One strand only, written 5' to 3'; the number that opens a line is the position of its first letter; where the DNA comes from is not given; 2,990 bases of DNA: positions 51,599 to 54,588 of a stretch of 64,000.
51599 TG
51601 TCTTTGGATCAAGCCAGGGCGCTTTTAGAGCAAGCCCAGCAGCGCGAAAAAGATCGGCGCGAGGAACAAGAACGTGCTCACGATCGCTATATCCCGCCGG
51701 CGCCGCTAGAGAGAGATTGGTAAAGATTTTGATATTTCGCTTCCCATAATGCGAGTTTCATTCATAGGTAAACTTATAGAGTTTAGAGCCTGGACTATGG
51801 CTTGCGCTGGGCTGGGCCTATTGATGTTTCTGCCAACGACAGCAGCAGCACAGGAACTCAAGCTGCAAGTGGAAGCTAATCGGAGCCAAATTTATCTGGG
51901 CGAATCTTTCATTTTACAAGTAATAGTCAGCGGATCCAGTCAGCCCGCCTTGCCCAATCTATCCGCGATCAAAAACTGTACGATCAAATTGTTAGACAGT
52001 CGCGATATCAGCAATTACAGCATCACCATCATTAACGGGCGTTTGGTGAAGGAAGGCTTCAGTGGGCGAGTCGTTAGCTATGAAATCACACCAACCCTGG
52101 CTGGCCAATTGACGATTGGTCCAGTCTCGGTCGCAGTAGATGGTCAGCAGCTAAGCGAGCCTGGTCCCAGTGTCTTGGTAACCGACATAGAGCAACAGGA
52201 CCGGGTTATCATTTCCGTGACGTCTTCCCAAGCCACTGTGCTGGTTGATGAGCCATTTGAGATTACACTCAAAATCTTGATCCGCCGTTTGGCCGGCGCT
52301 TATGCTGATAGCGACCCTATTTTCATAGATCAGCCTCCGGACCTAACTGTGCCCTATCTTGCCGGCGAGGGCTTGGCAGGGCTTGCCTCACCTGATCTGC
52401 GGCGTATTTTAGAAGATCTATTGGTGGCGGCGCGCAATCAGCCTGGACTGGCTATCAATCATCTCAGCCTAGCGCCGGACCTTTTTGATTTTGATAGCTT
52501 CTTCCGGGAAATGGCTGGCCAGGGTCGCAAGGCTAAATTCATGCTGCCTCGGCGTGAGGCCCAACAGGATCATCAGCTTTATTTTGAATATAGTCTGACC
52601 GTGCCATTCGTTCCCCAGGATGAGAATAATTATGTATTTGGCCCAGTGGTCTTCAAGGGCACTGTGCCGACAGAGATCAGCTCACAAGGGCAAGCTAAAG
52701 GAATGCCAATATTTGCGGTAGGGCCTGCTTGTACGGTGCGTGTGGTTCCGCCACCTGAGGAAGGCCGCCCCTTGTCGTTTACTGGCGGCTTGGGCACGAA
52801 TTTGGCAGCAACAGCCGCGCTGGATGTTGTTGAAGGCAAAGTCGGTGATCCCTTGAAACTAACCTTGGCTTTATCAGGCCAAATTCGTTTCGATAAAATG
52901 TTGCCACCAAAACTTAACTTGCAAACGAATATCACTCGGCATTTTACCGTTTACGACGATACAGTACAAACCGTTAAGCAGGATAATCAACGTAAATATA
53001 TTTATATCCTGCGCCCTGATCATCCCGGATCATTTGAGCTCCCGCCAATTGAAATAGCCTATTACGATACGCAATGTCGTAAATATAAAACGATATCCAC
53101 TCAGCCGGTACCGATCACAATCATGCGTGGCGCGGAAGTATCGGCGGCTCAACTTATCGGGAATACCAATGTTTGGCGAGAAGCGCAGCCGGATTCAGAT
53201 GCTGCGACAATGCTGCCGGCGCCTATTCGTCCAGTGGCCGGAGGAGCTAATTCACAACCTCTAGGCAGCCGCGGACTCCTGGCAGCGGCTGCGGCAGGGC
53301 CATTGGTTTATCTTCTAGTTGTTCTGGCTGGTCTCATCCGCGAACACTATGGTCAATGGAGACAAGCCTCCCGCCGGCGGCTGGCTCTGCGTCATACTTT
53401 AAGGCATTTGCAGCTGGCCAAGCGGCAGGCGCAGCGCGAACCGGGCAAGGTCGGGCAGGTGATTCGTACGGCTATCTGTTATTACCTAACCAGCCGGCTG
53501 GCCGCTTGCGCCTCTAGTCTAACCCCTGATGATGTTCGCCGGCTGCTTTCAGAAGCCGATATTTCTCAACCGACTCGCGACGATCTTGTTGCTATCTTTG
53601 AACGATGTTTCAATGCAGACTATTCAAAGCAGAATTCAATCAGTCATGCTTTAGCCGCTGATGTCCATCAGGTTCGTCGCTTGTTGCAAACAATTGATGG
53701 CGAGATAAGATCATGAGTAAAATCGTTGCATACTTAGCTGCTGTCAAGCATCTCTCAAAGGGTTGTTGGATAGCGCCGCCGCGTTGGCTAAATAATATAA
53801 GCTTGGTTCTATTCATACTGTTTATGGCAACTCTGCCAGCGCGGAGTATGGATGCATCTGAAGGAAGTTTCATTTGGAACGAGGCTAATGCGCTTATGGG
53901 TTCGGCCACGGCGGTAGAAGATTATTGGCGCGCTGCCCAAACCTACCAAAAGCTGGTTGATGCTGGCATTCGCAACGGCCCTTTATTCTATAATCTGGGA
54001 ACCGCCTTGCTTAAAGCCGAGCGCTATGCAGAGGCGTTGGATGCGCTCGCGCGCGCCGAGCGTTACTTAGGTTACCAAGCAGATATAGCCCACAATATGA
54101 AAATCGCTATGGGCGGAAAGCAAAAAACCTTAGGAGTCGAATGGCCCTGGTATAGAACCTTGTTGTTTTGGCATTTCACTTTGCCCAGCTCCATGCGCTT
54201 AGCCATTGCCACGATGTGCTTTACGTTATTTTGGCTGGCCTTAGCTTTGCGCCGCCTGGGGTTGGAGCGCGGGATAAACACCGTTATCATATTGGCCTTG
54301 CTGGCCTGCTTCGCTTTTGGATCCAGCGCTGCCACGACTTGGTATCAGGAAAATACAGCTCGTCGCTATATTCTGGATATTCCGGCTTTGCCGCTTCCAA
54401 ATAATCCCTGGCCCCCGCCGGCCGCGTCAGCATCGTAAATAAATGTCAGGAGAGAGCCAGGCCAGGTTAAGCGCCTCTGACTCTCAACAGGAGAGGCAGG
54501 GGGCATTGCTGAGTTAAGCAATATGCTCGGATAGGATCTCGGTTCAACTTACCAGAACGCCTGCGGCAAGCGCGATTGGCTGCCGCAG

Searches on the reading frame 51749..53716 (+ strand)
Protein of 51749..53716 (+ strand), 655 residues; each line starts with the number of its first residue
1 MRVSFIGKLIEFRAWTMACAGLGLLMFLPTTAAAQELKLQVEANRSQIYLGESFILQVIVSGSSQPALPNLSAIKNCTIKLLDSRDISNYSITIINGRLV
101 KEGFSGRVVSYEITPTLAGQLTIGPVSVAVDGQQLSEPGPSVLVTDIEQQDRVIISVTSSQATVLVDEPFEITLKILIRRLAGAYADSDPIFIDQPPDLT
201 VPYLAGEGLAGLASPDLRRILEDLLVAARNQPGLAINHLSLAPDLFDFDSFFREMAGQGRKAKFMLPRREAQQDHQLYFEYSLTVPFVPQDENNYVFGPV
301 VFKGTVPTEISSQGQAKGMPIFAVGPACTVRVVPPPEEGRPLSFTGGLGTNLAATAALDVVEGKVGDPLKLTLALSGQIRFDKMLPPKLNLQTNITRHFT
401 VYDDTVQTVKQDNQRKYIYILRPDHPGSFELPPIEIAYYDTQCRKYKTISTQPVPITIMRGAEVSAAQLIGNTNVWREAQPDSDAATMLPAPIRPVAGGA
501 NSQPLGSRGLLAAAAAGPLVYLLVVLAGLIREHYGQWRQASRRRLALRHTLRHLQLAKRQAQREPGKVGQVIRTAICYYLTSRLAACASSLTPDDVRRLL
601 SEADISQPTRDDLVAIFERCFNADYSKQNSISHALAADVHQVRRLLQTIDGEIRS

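Call 3: search_protein_families(library=pfam, proteins=[window:51749-53716:+], max_evalue=1)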
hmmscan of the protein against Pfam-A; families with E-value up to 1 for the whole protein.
window:51749-53716:+ (655 aa): 3 families
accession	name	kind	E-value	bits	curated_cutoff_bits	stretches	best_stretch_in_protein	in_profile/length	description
PF13584.12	BatD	-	1.2e-24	87.2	24.1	2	364-458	9-92/92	BatD DUF11 like domain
PF05753.20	TRAP_beta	-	0.22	11.3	22.4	1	406-464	77-137/178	Translocon-associated protein beta (TRAPB)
PF14316.11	DUF4381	-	0.41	11.4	27.2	1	519-646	23-143/145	Domain of unknown function (DUF4381)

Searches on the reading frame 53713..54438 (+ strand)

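Call 3: search_protein_families(library=pfam, proteins=[window:53713-54438:+], max_evalue=1)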
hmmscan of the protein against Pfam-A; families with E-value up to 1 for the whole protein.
window:53713-54438:+ (241 aa): 6 families
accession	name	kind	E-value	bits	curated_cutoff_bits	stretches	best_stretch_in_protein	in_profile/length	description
PF00515.34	TPR_1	-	0.0039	17.4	27.8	1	92-115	4-27/34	Tetratricopeptide repeat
PF07719.23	TPR_2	-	0.0096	16.4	27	1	92-116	4-28/34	Tetratricopeptide repeat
PF13431.12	TPR_17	-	0.019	15.7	24.4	1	78-109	2-33/34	Tetratricopeptide repeat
PF13432.12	TPR_16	-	0.021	15.7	32.7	1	69-116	11-58/65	Tetratricopeptide repeat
PF12895.13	ANAPC3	-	0.078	13.7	27.2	1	70-114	38-81/82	Anaphase-promoting complex, cyclosome, subunit 3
PF13424.12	TPR_12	-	0.19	12.4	30.1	1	73-116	28-72/77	Tetratricopeptide repeat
